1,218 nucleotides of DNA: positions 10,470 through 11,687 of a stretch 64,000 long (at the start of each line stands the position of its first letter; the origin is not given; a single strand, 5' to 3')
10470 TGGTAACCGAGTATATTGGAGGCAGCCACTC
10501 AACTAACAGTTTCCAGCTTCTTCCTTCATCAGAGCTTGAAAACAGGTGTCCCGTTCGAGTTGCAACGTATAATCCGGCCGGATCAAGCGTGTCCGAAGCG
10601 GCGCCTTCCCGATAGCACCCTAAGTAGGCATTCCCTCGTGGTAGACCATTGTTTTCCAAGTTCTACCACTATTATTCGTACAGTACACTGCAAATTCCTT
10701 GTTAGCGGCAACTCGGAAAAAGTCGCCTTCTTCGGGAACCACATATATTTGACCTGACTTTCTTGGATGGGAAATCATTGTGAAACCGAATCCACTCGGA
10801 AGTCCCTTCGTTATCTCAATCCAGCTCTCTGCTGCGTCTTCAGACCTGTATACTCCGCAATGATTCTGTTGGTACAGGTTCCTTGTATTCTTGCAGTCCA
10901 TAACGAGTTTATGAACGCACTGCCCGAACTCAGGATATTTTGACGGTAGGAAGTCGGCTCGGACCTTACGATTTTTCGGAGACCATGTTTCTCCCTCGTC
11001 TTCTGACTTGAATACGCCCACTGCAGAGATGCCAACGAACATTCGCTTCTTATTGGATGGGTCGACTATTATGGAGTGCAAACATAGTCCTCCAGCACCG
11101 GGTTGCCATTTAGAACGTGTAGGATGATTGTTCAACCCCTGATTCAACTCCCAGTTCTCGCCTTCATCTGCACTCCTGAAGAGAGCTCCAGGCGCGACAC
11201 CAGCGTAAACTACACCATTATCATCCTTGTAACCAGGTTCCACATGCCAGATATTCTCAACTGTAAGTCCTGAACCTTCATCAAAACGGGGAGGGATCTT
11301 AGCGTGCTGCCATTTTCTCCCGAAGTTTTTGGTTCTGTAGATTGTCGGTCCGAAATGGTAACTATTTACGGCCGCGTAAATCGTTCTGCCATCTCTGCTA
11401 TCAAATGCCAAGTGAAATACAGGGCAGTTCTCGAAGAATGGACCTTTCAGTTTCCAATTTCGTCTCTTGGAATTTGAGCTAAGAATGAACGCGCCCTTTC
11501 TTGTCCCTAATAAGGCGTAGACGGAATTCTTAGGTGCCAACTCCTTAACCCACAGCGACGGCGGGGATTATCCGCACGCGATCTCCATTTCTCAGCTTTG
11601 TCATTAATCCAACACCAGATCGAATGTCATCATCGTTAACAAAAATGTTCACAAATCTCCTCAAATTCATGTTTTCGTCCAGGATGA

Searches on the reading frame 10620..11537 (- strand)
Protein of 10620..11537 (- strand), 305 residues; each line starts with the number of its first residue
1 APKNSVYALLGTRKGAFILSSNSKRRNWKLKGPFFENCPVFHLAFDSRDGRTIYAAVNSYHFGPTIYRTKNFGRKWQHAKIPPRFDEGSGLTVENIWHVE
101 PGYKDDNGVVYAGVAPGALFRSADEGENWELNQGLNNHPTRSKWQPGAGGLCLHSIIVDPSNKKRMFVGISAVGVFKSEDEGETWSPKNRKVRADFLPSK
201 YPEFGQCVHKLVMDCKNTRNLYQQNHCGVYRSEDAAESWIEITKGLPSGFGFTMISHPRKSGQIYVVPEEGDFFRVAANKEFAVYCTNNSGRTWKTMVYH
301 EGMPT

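Call 35: find_homologous_proteins(query=window:10620-11537:-, max_evalue=1e-30)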
Query window:10620-11537:- (305 aa): 7851 proteins with E <= 1e-30 among 8000 candidates; the best 120 are listed.
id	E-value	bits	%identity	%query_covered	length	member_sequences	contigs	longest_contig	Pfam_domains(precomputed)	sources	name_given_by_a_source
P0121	7.4e-179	612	83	100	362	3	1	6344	PF02012.27,PF15902.13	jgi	jgi:hypothetical protein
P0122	3.7e-176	603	82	100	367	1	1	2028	PF02012.27,PF15902.13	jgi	jgi:photosystem II stability/assembly factor-like uncharacterized protein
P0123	4.8e-157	540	75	97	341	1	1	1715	PF14870.13,PF15902.13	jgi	jgi:photosystem II stability/assembly factor-like uncharacterized protein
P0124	7.3e-157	539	85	86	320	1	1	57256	PF02012.27,PF15902.13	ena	-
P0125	8.9e-155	533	70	99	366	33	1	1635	PF25852.1,PF02012.27,PF15902.13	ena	-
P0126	1.9e-154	531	70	99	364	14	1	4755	PF25852.1,PF15902.13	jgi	-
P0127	2.2e-153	528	71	99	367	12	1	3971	PF15899.12,PF14870.13,PF02012.27,PF15902.13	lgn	-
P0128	4.9e-153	527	71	99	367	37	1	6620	PF14870.13,PF02012.27,PF15902.13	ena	-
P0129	8.3e-153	526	72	99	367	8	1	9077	PF14870.13,PF02012.27,PF15902.13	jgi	jgi:photosystem II stability/assembly factor-like uncharacterized protein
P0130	9.6e-153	526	71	99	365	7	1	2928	PF14870.13,PF15902.13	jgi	jgi:hypothetical protein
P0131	1.6e-152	525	71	99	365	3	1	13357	PF02012.27,PF15902.13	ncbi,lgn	-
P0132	5.0e-152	524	70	99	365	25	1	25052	PF02012.27,PF15902.13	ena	-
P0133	7.0e-152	523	71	99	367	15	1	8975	PF15899.12,PF02012.27,PF15902.13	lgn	-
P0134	3.9e-151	521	70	99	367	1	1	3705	PF14870.13,PF02012.27,PF15902.13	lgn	-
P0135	5.9e-151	520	69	100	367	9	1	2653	PF15899.12,PF15902.13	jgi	-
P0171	9.0e-112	391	89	62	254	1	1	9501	-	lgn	-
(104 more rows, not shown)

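Call 36: find_encoding_contigs(protein=P0124, flank=10000, max_places=4)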
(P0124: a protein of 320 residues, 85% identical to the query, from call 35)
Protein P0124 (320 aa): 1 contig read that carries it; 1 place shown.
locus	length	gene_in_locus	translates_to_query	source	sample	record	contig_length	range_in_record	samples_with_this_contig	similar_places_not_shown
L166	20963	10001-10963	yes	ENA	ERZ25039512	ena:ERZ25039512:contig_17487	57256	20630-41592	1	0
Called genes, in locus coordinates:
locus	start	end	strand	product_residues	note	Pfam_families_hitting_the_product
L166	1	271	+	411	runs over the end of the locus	PF02163:Peptidase_M50, PF00571:CBS, PF13248:Zn_ribbon_3 (faint)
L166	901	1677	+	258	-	PF01925:TauE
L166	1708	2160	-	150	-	PF04073:tRNA_edit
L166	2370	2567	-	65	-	-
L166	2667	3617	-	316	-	PF26233:NicX, PF02073:Peptidase_M29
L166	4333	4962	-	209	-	PF04191:PEMT, PF04140:ICMT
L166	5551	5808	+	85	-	-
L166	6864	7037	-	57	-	-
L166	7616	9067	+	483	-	PF07690:MFS_1, PF00083:Sugar_tr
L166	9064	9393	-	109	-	-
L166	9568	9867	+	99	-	PF02597:ThiS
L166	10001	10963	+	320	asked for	PF15902:Sortilin-Vps10 (faint), PF02012:BNR (faint)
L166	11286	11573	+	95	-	-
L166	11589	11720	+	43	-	-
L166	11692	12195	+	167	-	PF01037:AsnC_trans_reg (faint)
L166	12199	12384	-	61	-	-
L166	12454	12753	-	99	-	PF25020:TTR_TEN1-4 (weak), PF13620:CarboxypepD_reg, PF13715:CarbopepD_reg_2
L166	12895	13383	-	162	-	-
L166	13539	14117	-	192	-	-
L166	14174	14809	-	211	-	-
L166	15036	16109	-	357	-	-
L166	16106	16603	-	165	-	-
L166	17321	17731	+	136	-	-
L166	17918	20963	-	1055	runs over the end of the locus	PF22352:K319L-like_PKD (faint), PF24328:DUF7498 (faint), PF07495:Y_Y_Y (faint), PF13620:CarboxypepD_reg (faint), PF14686:fn3_3 (faint), PF22904:NOMO1-like_2nd (faint), PF23196:NOMO_6th (faint), PF09430:EMC7_beta-sandw (faint)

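Call 37: find_encoding_contigs(protein=P0171, flank=10000, max_places=4)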
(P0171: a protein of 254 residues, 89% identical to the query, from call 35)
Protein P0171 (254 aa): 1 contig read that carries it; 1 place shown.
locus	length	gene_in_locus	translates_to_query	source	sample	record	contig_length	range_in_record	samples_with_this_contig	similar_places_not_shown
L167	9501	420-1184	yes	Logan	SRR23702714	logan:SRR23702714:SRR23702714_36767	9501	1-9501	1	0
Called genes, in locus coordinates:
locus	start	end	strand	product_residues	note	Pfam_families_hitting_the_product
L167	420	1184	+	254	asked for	-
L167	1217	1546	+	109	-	-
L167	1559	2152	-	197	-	PF02441:Flavoprotein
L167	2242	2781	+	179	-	PF01037:AsnC_trans_reg (weak)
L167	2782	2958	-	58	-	-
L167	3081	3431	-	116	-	PF13620:CarboxypepD_reg, PF13715:CarbopepD_reg_2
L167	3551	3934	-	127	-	-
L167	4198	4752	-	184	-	-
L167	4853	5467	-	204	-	-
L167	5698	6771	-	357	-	-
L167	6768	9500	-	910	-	?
